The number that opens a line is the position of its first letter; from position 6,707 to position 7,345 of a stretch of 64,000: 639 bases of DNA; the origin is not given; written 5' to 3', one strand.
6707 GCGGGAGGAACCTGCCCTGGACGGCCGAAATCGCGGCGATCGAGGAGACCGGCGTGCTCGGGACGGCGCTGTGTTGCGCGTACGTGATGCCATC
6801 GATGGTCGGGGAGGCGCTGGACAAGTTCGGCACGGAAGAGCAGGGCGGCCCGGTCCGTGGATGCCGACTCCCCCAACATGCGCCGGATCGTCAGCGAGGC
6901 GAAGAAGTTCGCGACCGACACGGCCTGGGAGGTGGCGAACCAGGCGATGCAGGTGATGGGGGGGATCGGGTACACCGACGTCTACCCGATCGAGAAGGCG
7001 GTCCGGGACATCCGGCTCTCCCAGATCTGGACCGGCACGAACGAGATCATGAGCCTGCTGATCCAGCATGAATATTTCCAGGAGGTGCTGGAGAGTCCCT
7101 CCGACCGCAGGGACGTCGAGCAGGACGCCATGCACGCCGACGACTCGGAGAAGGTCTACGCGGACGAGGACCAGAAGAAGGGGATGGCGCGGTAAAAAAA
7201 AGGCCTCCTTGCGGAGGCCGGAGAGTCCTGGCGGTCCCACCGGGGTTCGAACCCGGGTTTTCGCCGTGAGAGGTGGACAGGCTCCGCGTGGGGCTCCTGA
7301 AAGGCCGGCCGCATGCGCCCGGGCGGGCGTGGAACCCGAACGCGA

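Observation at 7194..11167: Decayed integrative islet inserted into tRNA-Glu(CUC), reconstructed precisely from a 48-bp direct repeat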

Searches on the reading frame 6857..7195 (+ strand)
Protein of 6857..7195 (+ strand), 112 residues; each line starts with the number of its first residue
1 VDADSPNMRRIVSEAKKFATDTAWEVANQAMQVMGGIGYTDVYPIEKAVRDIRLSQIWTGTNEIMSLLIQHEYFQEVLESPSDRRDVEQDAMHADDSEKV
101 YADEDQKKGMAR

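Call 11: search_protein_families(library=pfam, proteins=[window:6857-7195:+], max_evalue=0.01)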
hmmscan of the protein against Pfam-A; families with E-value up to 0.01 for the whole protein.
window:6857-7195:+ (112 aa): 3 families
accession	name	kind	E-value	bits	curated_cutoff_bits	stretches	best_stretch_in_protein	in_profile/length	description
PF00441.29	Acyl-CoA_dh_1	-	1.1e-17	65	22.4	1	2-71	79-147/150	Acyl-CoA dehydrogenase, C-terminal domain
PF08028.16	Acyl-CoA_dh_2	-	3.6e-07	31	22.7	1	7-62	78-133/134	Acyl-CoA dehydrogenase, C-terminal domain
PF22924.1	ACOX_C_alpha1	-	3.1e-06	27.5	27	1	6-68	101-163/169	Acyl-CoA oxidase, C-alpha1 domain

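Call 30: find_homologous_proteins(query=window:6857-7192:+, max_evalue=1e-8)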
Query window:6857-7192:+ (112 aa): 487 proteins with E <= 1e-8 among 489 candidates; the best 120 are listed.
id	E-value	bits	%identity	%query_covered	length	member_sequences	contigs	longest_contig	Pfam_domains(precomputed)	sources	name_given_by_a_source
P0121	2.9e-67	241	100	100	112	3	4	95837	PF22924.2,PF00441.30,PF08028.17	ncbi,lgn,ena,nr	ncbi:MAG: hypothetical protein A2X88_00585 [Deltaproteobacteria bacterium GWC2_65_14]|nr:MAG: hypoth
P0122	1.1e-53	198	81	98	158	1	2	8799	PF22924.2,PF00441.30,PF08028.17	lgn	-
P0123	3.4e-53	196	80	100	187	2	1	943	PF22924.2,PF00441.30,PF08028.17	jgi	jgi:alkylation response protein AidB-like acyl-CoA dehydrogenase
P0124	2.6e-51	190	81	96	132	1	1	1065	PF22924.2,PF00441.30,PF08028.17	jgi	jgi:alkylation response protein AidB-like acyl-CoA dehydrogenase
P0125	5.0e-51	189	77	100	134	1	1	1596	PF00441.30,PF08028.17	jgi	-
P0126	3.7e-47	177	73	98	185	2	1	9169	PF22924.2,PF00441.30,PF08028.17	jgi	-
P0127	1.3e-46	175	73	94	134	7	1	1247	PF22924.2,PF00441.30,PF08028.17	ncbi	-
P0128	2.6e-45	171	75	94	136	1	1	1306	PF22924.2,PF00441.30,PF08028.17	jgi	jgi:alkylation response protein AidB-like acyl-CoA dehydrogenase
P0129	3.1e-45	170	75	94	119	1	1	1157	PF22924.2,PF00441.30,PF08028.17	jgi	jgi:hypothetical protein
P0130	3.9e-44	167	74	94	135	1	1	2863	PF22924.2,PF00441.30,PF08028.17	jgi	jgi:hypothetical protein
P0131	5.4e-44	166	72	94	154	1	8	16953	PF00441.30,PF08028.17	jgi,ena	-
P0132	6.9e-44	166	73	93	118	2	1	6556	PF22924.2,PF00441.30,PF08028.17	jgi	jgi:hypothetical protein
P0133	1.5e-43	165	74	94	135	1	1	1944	PF22924.2,PF00441.30,PF08028.17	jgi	jgi:hypothetical protein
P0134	1.5e-43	165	73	94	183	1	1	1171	PF22924.2,PF00441.30,PF08028.17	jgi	jgi:alkylation response protein AidB-like acyl-CoA dehydrogenase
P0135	1.7e-43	165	75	89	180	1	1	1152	PF22924.2,PF00441.30,PF08028.17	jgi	jgi:alkylation response protein AidB-like acyl-CoA dehydrogenase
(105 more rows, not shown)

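Call 31: find_encoding_contigs(protein=P0121, flank=10000, max_places=8)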
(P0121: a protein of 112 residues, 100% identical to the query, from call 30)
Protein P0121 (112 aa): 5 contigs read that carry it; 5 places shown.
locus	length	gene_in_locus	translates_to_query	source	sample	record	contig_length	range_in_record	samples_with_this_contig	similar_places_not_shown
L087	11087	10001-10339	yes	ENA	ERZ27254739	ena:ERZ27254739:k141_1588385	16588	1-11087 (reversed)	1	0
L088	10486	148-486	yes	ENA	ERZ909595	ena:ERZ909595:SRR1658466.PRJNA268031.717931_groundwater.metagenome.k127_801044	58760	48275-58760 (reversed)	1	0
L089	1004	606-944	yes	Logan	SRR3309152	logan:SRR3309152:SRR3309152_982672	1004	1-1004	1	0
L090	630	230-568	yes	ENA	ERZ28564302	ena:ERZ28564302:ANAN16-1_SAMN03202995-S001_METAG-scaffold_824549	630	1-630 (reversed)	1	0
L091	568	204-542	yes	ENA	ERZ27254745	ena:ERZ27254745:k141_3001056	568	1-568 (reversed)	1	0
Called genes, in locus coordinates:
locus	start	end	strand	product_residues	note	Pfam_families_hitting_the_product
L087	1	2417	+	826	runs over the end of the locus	PF00122:E1-E2_ATPase, PF13246:Cation_ATPase, PF00702:Hydrolase, PF00689:Cation_ATPase_C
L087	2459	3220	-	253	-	PF01346:FKBP_N, PF00254:FKBP_C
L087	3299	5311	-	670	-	PF05157:MshEN, PF00437:T2SSE, PF00072:Response_reg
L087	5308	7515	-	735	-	PF21305:type_II_gspD_N0, PF03958:Secretin_N, PF00263:Secretin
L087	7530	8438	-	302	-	PF11356:T2SSC (weak), PF13180:PDZ_2 (weak)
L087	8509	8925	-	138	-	PF01894:YjbQ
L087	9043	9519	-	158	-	PF27217:AF_0155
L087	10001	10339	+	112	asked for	PF00441:Acyl-CoA_dh_1, PF08028:Acyl-CoA_dh_2 (weak), PF22924:ACOX_C_alpha1 (weak)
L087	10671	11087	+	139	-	?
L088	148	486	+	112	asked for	PF00441:Acyl-CoA_dh_1, PF08028:Acyl-CoA_dh_2 (weak), PF22924:ACOX_C_alpha1 (weak)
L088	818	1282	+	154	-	PF00589:Phage_integrase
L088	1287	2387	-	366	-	PF13776:DUF4172, PF02661:Fic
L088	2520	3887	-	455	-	PF02810:SEC-C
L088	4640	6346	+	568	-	PF00749:tRNA-synt_1c, PF03950:tRNA-synt_1c_C, PF20974:tRNA-synt_1c_C2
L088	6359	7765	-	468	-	PF00749:tRNA-synt_1c, PF19269:Anticodon_2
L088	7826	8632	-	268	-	PF01875:Memo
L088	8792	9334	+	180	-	PF02620:YceD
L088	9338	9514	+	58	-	PF01783:Ribosomal_L32p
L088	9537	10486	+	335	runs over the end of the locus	PF02504:FA_synthesis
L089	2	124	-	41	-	?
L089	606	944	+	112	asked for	PF00441:Acyl-CoA_dh_1, PF08028:Acyl-CoA_dh_2 (weak), PF22924:ACOX_C_alpha1 (weak)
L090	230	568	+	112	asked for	PF00441:Acyl-CoA_dh_1, PF08028:Acyl-CoA_dh_2 (weak), PF22924:ACOX_C_alpha1 (weak)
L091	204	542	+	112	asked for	PF00441:Acyl-CoA_dh_1, PF08028:Acyl-CoA_dh_2 (weak), PF22924:ACOX_C_alpha1 (weak)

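Call 32: find_encoding_contigs(protein=P0122, flank=10000, max_places=4)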
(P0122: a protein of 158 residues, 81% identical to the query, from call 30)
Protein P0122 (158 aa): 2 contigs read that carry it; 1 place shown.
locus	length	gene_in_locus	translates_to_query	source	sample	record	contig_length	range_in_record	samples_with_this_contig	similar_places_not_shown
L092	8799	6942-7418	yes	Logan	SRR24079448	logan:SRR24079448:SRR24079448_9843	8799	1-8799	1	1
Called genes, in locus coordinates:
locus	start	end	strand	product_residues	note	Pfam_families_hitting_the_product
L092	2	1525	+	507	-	?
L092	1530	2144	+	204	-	PF00510:COX3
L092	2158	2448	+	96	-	PF03626:COX4_pro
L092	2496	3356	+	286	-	PF02628:COX15-CtaA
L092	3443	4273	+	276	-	PF01040:UbiA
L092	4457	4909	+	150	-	PF01575:MaoC_dehydratas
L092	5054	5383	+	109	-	PF04993:TfoX_N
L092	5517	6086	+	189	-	PF02525:Flavodoxin_2, PF03358:FMN_red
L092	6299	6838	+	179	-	-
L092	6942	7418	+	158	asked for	PF00441:Acyl-CoA_dh_1, PF08028:Acyl-CoA_dh_2, PF22924:ACOX_C_alpha1 (weak)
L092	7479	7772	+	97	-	-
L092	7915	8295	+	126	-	PF09350:DJC28_CD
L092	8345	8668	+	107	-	PF21476:PF0610-like_N, PF23470:Zn_ribbon_PF0610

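Call 86: search_solved_structures(query=window:6857-7192:+, max_evalue=0.00001)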
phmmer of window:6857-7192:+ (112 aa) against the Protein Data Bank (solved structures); distinct sequences matched with E-value up to 0.00001: 53.
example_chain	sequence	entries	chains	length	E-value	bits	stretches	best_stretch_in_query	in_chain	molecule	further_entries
1ukw_A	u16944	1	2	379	3.3e-14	56.3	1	14-71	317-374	acyl-CoA dehydrogenase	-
8i4p_A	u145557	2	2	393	1.6e-12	50.8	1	12-74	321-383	Acyl-CoA dehydrogenase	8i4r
7w0j_A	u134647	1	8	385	2.6e-12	50.2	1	12-71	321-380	Acyl-CoA dehydrogenase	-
5lnx_A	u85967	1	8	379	6.2e-12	49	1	10-70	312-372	Acyl-CoA dehydrogenase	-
1rx0_A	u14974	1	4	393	7.4e-12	48.7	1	11-76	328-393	Acyl-CoA dehydrogenase family member 8, mitochondrial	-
8phe_A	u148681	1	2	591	1.5e-11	47.7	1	14-69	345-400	Complex I assembly factor ACAD9, mitochondrial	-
8phf_A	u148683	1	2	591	1.6e-11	47.7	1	14-69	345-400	Complex I assembly factor ACAD9, mitochondrial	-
3pfd_A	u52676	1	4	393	2.1e-11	47.3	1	12-69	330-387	Acyl-CoA dehydrogenase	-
4p13_A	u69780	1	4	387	3.7e-11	46.5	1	12-75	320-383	Medium-chain specific acyl-CoA dehydrogenase, mitochondrial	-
5ol2_C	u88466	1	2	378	3.8e-11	46.4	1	14-70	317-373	Acyl-CoA dehydrogenase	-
1ege_A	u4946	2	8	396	3.9e-11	46.4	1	12-75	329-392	MEDIUM CHAIN ACYL-COA DEHYDROGENASE | Acyl-CoA dehydrogenase, medium-chain specific, mitochondrial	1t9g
2a1t_A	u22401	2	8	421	4.4e-11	46.2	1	12-75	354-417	Acyl-CoA dehydrogenase, medium-chain specific, mitochondrial precursor | Medium-chain specific acyl-CoA dehydrogenase, mitochondrial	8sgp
4l1f_A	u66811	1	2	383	4.7e-11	46.1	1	13-70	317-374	Acyl-CoA dehydrogenase domain protein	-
1egc_A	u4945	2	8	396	5.4e-11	45.9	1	12-75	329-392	MEDIUM CHAIN ACYL-COA DEHYDROGENASE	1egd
1buc_A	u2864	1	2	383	1.7e-10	44.4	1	14-67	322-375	BUTYRYL-COA DEHYDROGENASE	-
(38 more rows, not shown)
